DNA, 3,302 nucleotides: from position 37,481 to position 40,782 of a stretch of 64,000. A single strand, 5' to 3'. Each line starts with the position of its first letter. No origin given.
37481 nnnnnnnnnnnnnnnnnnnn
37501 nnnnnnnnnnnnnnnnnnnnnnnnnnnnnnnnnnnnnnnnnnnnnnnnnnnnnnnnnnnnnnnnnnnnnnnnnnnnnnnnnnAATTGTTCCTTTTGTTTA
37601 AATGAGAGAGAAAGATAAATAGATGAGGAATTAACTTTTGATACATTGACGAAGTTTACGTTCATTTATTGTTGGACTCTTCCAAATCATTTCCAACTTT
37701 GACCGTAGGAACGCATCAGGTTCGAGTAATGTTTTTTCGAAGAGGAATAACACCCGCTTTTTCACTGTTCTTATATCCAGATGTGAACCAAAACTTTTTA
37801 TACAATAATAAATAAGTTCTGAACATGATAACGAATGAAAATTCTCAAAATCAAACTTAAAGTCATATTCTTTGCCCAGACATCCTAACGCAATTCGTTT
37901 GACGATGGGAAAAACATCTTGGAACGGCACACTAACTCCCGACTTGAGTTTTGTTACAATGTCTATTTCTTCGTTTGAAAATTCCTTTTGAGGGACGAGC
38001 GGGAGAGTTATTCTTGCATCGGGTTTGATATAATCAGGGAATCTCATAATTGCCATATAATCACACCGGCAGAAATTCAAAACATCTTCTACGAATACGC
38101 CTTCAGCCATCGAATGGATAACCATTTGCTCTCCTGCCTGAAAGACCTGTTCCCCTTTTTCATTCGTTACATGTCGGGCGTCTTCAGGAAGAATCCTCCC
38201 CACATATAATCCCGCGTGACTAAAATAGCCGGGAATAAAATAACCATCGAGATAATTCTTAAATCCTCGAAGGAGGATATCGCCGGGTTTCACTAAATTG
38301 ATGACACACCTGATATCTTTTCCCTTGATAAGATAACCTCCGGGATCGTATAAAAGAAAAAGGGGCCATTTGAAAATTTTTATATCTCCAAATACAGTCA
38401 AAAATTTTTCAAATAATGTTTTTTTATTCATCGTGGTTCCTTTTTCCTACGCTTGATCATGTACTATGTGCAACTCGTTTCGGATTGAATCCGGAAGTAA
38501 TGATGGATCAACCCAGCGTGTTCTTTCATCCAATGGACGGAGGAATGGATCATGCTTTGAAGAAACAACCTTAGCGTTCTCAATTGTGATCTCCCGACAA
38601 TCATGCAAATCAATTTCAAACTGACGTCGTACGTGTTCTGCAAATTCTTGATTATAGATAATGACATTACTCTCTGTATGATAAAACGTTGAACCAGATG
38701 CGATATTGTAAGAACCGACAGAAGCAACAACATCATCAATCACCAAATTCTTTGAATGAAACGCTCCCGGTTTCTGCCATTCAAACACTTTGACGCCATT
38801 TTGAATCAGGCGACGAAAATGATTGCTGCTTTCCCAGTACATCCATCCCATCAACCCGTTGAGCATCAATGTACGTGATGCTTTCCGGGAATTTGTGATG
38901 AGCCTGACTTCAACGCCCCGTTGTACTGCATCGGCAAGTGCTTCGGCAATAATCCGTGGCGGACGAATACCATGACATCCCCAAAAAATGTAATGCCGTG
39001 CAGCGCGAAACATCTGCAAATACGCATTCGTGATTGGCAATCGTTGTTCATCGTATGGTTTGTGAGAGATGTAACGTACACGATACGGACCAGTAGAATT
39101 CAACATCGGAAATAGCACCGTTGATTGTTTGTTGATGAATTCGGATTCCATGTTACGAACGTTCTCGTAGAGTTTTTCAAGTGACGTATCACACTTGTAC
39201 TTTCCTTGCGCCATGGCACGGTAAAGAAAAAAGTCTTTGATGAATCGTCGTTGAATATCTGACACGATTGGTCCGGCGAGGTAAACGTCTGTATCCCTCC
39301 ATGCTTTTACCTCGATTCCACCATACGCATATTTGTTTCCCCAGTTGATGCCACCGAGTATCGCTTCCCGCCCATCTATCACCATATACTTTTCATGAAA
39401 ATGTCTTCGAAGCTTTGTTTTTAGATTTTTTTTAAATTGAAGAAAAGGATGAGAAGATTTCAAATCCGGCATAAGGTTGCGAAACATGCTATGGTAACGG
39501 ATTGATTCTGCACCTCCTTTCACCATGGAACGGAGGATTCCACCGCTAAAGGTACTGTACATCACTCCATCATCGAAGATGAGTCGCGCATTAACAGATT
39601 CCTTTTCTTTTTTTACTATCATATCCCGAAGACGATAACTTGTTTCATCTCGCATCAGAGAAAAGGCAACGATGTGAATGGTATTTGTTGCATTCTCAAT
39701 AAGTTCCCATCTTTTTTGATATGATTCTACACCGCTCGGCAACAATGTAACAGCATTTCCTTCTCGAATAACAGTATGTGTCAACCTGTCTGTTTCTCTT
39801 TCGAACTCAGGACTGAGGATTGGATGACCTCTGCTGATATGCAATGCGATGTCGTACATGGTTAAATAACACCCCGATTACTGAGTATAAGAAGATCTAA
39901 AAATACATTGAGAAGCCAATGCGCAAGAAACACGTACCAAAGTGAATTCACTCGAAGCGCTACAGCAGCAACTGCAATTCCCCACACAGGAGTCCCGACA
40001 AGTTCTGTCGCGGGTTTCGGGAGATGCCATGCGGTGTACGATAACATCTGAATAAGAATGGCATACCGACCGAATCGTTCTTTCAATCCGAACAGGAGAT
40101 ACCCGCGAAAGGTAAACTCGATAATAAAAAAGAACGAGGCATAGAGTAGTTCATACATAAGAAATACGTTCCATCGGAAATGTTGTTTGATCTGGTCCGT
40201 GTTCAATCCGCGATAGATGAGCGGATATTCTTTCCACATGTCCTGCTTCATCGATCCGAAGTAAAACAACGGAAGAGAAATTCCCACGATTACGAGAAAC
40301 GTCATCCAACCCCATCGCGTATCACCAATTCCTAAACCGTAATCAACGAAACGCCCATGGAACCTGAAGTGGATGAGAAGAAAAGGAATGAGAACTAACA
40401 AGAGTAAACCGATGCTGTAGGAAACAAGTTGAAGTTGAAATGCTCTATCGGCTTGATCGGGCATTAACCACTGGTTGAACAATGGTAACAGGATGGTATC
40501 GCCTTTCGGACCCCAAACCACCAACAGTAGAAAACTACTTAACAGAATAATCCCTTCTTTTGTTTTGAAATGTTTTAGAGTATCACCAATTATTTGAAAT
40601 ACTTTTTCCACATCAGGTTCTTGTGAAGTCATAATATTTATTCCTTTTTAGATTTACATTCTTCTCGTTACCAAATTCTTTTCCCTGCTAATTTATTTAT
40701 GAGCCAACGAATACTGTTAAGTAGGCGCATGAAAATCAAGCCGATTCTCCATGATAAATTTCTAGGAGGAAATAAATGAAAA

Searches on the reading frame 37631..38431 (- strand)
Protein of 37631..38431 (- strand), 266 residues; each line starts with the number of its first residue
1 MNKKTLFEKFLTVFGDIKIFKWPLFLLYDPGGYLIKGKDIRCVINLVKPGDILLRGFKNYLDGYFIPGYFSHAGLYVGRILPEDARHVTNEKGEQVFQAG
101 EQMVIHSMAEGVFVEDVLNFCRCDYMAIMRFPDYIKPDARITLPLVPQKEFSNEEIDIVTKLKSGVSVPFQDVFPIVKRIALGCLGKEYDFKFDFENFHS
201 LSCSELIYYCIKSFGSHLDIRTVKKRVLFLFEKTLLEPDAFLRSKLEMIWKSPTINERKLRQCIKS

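Call 6: search_protein_families(library=pfam, max_evalue=1, proteins=[window:37631-38431:-])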
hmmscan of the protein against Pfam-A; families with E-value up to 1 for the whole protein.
window:37631-38431:- (266 aa): 1 family
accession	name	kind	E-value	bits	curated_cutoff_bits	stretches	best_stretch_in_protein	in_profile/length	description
PF05708.18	Peptidase_C92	-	1.9e-12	48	27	2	47-135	2-76/166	Permuted papain-like amidase enzyme, YaeF/YiiX, C92 family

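Call 7: search_protein_families(library=padloc, max_evalue=1, proteins=[window:37631-38431:-])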
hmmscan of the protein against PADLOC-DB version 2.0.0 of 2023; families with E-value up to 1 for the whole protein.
window:37631-38431:- (266 aa): 0 families

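Call 61: search_protein_families(library=ncbifam, max_evalue=0.01, proteins=[window:37631-38431:-])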
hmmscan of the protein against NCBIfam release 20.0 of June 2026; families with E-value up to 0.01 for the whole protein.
window:37631-38431:- (266 aa): 0 families

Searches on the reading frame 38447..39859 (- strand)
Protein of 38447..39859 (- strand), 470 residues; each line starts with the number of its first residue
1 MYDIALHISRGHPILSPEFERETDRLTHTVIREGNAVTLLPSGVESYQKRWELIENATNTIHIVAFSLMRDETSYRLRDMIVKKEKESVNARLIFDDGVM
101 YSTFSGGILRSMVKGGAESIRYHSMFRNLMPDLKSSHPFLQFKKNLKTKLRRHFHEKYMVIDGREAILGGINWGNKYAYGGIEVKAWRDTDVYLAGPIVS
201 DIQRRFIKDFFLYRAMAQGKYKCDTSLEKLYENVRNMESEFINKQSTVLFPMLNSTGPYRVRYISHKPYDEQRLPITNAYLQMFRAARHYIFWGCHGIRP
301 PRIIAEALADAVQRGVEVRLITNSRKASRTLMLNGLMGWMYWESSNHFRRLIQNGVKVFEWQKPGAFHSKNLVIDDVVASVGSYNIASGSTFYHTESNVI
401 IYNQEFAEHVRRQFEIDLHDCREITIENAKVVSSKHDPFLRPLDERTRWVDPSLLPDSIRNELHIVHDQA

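Call 25: search_protein_families(library=pfam, max_evalue=0.001, proteins=[window:38447-39859:-])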
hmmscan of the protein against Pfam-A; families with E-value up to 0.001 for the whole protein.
window:38447-39859:- (470 aa): 2 families
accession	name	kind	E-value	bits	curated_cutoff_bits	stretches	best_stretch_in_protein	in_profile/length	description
PF13091.12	PLDc_2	-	1.3e-33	116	27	2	281-415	2-129/132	PLD-like domain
PF00614.28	PLDc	-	1.5e-09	37.9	21.9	0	155-176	6-27/28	Phospholipase D Active site motif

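Call 61: search_protein_families(library=ncbifam, max_evalue=0.01, proteins=[window:38447-39859:-])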
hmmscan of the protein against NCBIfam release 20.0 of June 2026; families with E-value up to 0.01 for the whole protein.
window:38447-39859:- (470 aa): 8 families
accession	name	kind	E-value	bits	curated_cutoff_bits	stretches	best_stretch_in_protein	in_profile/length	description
TIGR04265.1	bac_cardiolipin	equivalog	4.8e-40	137.9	290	1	28-427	112-460/483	cardiolipin synthase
NF008427.0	PRK11263.1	equivalog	2.3e-33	115.9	281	1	31-430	5-353/409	cardiolipin synthase ClsB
NF009107.0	PRK12452.1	equivalog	2.1e-26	92.8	787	1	36-428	141-487/509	cardiolipin synthase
NF038319.1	DISARM_DrmC_I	equivalog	3.3e-11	43.2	133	1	277-415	96-232/236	DISARM system phospholipase D-like protein DrmC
NF010492.0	PRK13912.1-3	equivalog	7.7e-09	35.4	297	1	304-422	62-176/178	nuclease NucT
NF010490.0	PRK13912.1-1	equivalog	0.0013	18.9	211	0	147-175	97-126/159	nuclease NucT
NF006946.0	PRK09428.1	equivalog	0.008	15.1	314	0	31-85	21-75/451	CDP-diacylglycerol--serine O-phosphatidyltransferase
NF007569.0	PRK10200.1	equivalog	0.0087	15.8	417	0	335-377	5-43/230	aspartate/glutamate racemase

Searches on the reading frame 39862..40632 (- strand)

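Call 25: search_protein_families(library=pfam, max_evalue=0.001, proteins=[window:39862-40632:-])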
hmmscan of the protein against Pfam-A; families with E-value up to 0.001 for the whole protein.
window:39862-40632:- (256 aa): 1 family
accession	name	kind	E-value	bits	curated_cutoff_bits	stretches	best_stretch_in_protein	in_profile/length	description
PF02517.21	Rce1-like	-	2.9e-10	40.7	22.4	1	162-244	10-93/93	Type II CAAX prenyl endopeptidase Rce1-like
